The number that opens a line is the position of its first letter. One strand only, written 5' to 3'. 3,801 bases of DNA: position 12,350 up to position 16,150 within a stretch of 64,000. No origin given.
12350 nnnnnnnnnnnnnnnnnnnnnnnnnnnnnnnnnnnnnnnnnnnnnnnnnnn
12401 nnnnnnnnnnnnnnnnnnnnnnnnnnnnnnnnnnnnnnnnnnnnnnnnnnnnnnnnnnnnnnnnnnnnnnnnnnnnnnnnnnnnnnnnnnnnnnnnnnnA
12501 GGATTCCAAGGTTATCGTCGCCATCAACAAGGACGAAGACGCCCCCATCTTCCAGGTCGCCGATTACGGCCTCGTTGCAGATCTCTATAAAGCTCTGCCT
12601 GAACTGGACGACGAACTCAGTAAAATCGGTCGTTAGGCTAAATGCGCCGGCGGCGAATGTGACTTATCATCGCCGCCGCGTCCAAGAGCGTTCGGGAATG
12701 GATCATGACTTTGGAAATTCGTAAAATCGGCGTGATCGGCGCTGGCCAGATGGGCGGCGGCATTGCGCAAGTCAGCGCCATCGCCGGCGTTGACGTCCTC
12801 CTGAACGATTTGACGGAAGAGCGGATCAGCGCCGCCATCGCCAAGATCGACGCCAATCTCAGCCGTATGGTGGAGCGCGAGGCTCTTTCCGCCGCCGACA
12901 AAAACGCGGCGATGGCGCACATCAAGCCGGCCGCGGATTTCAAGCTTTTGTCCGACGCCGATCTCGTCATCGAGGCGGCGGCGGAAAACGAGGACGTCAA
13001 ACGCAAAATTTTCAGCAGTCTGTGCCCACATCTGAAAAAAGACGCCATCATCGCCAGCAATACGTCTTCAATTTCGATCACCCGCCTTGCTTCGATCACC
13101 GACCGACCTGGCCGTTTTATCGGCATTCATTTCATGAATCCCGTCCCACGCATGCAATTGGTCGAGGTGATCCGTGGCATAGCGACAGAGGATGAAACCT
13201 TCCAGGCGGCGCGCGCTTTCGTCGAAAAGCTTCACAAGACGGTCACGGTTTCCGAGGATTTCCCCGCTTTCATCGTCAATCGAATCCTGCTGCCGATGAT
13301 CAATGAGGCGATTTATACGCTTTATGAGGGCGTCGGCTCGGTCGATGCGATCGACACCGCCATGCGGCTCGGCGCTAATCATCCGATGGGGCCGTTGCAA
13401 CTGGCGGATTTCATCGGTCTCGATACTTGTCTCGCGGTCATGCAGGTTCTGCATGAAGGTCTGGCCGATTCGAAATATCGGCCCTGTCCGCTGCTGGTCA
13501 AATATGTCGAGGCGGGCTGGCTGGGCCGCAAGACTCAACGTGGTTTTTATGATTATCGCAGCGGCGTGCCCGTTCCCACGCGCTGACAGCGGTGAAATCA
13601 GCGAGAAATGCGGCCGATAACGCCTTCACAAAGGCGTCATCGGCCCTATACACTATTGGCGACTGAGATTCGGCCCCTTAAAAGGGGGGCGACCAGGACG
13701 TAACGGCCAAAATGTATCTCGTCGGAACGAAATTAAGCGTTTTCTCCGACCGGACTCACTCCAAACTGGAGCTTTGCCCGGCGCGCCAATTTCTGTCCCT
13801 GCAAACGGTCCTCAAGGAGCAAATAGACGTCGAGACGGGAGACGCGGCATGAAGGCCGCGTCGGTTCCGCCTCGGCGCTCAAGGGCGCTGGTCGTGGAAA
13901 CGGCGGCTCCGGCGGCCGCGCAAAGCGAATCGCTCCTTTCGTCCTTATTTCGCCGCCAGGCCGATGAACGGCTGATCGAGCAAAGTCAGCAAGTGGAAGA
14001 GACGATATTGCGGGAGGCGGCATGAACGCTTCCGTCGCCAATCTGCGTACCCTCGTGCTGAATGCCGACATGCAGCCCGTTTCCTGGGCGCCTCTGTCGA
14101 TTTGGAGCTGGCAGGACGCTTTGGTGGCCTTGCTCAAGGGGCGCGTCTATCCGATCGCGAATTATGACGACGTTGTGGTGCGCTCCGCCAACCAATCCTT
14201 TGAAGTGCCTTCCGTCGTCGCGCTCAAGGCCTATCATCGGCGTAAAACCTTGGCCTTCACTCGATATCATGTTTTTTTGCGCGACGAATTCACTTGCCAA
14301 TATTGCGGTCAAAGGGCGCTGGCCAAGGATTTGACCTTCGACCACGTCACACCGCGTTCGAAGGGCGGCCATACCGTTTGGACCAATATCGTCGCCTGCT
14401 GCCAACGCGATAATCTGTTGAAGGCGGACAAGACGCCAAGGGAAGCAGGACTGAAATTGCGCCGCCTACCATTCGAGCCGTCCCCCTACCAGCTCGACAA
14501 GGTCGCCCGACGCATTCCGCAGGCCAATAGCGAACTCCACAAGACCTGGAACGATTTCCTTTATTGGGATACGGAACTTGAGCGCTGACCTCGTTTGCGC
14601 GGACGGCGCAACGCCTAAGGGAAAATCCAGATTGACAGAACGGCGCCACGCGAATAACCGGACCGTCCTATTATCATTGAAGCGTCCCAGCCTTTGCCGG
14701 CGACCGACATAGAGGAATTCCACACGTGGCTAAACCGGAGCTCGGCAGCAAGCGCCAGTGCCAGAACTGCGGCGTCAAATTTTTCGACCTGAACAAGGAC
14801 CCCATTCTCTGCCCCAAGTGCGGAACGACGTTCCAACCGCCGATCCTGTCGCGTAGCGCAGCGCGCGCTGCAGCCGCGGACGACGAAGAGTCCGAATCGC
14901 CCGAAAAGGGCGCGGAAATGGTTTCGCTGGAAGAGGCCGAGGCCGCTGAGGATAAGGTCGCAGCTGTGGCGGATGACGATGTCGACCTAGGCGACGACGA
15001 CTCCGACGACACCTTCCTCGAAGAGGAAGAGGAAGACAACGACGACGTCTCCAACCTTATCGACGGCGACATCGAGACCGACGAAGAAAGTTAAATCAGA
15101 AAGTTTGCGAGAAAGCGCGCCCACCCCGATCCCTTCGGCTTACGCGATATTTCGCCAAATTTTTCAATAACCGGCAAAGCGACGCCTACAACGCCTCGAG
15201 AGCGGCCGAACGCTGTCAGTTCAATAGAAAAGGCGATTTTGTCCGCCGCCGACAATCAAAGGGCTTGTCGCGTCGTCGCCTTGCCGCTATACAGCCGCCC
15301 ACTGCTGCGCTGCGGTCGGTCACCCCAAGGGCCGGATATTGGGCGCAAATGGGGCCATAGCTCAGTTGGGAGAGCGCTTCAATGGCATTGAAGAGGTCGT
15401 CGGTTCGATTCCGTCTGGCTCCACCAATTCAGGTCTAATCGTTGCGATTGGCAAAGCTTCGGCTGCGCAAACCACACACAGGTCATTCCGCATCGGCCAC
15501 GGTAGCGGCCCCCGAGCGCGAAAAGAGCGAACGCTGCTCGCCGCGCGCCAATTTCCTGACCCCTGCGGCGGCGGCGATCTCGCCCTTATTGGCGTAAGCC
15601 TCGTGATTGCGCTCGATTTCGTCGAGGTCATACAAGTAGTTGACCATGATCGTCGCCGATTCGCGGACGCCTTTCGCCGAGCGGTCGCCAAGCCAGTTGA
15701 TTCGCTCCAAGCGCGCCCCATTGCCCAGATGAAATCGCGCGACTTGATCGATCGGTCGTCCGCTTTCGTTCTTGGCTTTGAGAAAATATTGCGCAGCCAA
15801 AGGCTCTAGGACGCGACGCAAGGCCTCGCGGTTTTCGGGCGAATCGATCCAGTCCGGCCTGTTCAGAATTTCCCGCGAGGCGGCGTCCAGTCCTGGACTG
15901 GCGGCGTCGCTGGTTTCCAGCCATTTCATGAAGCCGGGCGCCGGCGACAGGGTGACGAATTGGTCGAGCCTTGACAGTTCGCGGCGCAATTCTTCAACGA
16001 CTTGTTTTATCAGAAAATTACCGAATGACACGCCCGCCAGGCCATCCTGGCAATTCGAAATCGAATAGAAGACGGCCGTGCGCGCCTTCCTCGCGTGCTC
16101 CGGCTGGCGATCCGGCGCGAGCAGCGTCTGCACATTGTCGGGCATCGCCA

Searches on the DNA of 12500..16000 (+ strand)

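Call 5: search_rna_families(source=window, start=12500, end=16000, threshold=evalue, max_evalue=1)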
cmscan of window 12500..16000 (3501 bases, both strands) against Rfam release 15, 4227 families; matches with E-value up to 1: 3.
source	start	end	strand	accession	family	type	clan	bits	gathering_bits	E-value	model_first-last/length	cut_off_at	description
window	15351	15423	+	RF00005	tRNA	Gene; tRNA;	CL00001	62.3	29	2.2e-12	1-71/71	no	tRNA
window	15351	15424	-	RF04354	Plastid-ycf2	Cis-reg;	-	27.3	65.7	0.011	1-75/75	no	Plastid-ycf2 5UTR RNA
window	12603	12685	+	RF02679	Pistol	Gene; ribozyme;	-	21.6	34.5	0.69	1-68/68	no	Pistol ribozyme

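Call 20: search_rna_families(sources=[L001, L006, L008, L011, L017, L018, L019, L024, L027, L032, L036, L043, L048, L055, L059, L069, L078], threshold=gathering)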
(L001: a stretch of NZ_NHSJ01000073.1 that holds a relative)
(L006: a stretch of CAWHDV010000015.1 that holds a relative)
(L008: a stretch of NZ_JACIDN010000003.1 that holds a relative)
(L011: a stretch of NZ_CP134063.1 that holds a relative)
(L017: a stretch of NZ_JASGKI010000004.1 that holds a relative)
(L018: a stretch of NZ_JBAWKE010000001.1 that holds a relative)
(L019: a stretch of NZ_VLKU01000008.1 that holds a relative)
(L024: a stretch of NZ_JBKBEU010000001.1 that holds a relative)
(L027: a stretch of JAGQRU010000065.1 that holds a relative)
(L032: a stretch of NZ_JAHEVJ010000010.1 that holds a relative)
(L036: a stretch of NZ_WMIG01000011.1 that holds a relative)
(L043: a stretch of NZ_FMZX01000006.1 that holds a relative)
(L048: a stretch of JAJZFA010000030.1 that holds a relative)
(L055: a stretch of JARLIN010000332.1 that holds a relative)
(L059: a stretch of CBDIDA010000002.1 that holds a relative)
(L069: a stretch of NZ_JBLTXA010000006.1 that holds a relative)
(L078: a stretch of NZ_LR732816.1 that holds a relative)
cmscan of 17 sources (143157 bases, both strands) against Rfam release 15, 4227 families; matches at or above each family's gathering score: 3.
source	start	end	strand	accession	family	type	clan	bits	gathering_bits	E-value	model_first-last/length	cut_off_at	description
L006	5371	5443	+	RF00005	tRNA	Gene; tRNA;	CL00001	62.3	29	9.2e-11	1-71/71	no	tRNA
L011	5836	5917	+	RF00005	tRNA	Gene; tRNA;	CL00001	57.2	29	2.3e-09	1-71/71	no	tRNA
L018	6408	6494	-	RF00005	tRNA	Gene; tRNA;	CL00001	55.9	29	5.2e-09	1-71/71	no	tRNA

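Call 76: build_rna_model(alignment_id=A7, structure=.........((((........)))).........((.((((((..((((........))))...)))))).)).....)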
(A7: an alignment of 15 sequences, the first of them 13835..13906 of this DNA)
Model R1 built from alignment A7 (15 sequences, 78 columns); structure: as given.
model positions 72; base pairs 16; branch points 1; effective number of sequences 3.57; information 0.783 bits per position. Calibrated on 0.2 Mb of random sequence (short: E-values are rough).
structure used (alignment columns):
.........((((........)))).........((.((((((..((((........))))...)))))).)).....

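Call 77: search_with_rna_model(model_id=R1, sources=[window, L007, L008, L009, L010, L011, L012, L013, L014, L015, L016, L017, L018, L019, L020, L024, L027, L030, L032, L035, L036, L037, L039, L040, L041, L043, L045, L047, L048, L052, L053, L055, L059, L060, L062, L069, L070, L073, L078, L088, L093, L005, L094, L095, L097, L098, L109, L112, L128, L131], max_evalue=1)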
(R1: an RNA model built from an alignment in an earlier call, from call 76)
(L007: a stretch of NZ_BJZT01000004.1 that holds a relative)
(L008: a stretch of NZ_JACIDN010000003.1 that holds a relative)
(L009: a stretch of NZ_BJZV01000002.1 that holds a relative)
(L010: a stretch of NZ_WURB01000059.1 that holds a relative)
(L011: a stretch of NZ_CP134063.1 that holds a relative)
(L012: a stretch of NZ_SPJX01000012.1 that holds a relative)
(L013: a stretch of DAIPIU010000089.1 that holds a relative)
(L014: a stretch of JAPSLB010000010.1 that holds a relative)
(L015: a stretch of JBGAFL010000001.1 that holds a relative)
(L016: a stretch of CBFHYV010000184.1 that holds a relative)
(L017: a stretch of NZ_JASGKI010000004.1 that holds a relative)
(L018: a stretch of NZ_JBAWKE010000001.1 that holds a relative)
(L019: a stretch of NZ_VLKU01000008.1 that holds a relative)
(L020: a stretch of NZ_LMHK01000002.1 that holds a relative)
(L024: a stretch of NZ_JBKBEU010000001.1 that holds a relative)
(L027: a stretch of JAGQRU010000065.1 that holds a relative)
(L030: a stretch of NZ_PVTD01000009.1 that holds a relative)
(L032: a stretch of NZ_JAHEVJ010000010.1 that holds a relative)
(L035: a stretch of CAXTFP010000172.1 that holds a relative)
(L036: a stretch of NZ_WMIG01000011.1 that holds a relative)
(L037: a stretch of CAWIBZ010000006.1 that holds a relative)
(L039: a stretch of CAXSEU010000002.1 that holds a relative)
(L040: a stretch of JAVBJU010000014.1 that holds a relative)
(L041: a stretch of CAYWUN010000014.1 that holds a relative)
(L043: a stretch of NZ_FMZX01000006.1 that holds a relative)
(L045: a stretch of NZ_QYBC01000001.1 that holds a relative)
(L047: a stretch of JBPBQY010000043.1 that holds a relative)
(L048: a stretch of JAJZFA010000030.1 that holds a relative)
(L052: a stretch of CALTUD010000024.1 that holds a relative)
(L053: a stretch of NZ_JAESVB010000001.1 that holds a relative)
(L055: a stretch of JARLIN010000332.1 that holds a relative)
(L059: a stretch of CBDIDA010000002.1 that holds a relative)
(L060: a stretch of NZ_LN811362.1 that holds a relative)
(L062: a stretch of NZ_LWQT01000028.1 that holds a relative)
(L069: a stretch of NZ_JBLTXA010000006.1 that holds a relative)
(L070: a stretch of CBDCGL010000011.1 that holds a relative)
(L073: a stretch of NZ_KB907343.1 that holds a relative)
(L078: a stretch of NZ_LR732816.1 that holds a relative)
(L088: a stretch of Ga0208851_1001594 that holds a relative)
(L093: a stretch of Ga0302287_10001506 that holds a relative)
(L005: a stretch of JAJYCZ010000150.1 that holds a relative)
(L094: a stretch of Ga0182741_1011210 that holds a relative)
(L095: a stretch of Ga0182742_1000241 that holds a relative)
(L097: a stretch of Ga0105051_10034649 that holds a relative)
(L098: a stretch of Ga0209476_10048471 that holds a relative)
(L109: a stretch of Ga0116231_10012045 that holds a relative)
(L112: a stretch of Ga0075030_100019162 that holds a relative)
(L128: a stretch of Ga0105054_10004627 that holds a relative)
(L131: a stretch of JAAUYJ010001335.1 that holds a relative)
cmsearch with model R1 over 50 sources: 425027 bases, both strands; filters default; matches with E-value up to 1: 7.
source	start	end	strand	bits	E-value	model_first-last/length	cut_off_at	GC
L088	1814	1885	+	80.2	5e-14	1-72/72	no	0.61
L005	2853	2921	+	79.7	6.2e-14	1-72/72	no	0.68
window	13835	13906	+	73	1.5e-12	1-72/72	no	0.72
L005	2873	2943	-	27.1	0.0045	1-72/72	no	0.73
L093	1064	1124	+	17.6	0.4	1-72/72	no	0.67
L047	270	331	+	16.5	0.69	1-72/72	no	0.74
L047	1611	1647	+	16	0.86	1-72/72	no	0.76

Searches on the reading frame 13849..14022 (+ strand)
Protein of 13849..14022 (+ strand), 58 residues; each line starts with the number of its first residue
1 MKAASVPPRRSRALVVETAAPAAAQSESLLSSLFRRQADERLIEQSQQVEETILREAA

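Call 6: search_protein_families(library=pfam, proteins=[window:13849-14022:+], max_evalue=0.1)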
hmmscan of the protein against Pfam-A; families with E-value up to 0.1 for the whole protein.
window:13849-14022:+ (58 aa): 0 families

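Call 7: search_protein_families(library=ncbifam, proteins=[window:13849-14022:+], max_evalue=0.1)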
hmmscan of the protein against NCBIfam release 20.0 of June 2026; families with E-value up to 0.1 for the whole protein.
window:13849-14022:+ (58 aa): 0 families

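Call 23: search_protein_families(library=padloc, proteins=[window:13849-14022:+], max_evalue=0.1)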
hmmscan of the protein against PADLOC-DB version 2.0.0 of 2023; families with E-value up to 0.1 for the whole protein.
window:13849-14022:+ (58 aa): 0 families

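Call 80: search_protein_families(library=phrogs, proteins=[window:13849-14022:+], max_evalue=0.01)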
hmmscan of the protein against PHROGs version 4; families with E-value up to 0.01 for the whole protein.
window:13849-14022:+ (58 aa): 0 families
